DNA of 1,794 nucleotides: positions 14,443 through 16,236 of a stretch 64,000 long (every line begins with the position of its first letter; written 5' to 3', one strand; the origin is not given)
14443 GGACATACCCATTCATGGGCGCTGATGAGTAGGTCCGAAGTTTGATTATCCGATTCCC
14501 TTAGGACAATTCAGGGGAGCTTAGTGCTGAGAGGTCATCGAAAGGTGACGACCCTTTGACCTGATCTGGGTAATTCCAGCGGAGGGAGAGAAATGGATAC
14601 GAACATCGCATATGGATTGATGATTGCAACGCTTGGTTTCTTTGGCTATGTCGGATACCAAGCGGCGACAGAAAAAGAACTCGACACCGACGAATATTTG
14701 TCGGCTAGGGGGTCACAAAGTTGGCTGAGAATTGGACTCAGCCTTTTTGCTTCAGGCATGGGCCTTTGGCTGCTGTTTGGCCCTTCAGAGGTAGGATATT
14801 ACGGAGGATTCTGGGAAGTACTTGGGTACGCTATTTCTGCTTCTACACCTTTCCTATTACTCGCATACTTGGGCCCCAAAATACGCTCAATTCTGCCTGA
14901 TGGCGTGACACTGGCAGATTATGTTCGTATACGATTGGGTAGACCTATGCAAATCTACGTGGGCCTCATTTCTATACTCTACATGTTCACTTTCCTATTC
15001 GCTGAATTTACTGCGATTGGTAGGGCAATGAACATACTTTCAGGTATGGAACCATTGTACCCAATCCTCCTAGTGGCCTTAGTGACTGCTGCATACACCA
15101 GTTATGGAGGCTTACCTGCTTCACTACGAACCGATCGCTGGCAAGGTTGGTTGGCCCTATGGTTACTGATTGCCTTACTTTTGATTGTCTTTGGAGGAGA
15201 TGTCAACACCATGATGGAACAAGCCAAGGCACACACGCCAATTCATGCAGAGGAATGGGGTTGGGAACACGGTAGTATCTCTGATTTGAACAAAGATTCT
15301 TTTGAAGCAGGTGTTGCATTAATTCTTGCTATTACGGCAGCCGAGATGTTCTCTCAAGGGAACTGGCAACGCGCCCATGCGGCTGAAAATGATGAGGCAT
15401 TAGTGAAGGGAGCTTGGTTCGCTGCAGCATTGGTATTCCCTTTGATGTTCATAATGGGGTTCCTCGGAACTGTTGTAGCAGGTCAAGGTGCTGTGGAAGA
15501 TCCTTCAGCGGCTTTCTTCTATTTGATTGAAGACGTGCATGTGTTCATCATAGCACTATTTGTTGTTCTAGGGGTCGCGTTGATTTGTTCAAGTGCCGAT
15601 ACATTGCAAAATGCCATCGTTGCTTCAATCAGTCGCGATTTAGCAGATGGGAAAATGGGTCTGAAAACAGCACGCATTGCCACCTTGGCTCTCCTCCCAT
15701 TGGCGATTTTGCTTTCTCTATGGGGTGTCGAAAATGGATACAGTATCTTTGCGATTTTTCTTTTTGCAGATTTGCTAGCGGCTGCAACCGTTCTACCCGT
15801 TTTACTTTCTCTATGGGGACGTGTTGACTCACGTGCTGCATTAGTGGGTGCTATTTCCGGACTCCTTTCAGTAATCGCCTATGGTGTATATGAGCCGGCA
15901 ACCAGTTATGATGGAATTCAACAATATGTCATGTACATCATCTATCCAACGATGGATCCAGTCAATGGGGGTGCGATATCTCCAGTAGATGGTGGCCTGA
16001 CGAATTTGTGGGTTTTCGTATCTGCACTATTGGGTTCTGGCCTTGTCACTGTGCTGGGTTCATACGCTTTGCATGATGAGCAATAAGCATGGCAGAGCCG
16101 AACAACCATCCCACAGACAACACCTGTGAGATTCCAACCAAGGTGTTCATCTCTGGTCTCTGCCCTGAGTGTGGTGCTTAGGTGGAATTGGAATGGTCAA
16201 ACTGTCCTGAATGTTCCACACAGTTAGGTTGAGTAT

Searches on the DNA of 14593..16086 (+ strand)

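Call 40: search_rna_families(sources=[L056, L058, L064, L074, L033, L050, L059, L085, L022, L021, L038, L061, L144], threshold=gathering)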
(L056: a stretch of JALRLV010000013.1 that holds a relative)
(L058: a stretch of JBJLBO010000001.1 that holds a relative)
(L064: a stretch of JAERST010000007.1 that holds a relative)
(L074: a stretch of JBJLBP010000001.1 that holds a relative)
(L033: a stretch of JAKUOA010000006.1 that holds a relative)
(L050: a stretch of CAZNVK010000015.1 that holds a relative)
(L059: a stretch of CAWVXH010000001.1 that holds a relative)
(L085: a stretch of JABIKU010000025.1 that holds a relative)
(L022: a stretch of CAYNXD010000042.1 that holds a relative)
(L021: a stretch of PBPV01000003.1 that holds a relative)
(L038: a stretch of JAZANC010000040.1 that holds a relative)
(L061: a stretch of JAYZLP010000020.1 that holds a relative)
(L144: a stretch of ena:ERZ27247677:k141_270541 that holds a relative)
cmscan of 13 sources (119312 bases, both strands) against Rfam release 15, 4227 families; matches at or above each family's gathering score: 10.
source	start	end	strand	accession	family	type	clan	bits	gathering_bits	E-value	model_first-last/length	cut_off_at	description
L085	3910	4012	+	RF00059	TPP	Cis-reg; riboswitch;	-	63.4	54.3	7.8e-10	1-105/105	no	TPP riboswitch aptamer (THI element)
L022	3911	4011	+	RF00059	TPP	Cis-reg; riboswitch;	-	63.1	54.3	9.1e-10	1-105/105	no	TPP riboswitch aptamer (THI element)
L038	3911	4012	+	RF00059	TPP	Cis-reg; riboswitch;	-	62.5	54.3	1.3e-09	1-105/105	no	TPP riboswitch aptamer (THI element)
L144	758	859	+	RF00059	TPP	Cis-reg; riboswitch;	-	59.8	54.3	6.2e-09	1-105/105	no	TPP riboswitch aptamer (THI element)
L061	3911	4012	+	RF00059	TPP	Cis-reg; riboswitch;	-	58.9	54.3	9.8e-09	1-105/105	no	TPP riboswitch aptamer (THI element)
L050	3912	4012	+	RF00059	TPP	Cis-reg; riboswitch;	-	58.7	54.3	1.2e-08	1-105/105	no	TPP riboswitch aptamer (THI element)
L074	3910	4012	+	RF00059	TPP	Cis-reg; riboswitch;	-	58.3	54.3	1.4e-08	1-105/105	no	TPP riboswitch aptamer (THI element)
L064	3911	4011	+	RF00059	TPP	Cis-reg; riboswitch;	-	56.9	54.3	3.1e-08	1-105/105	no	TPP riboswitch aptamer (THI element)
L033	3910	4011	+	RF00059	TPP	Cis-reg; riboswitch;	-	55.4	54.3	7.2e-08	1-105/105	no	TPP riboswitch aptamer (THI element)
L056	3911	4011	+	RF00059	TPP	Cis-reg; riboswitch;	-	55.3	54.3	7.8e-08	1-105/105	no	TPP riboswitch aptamer (THI element)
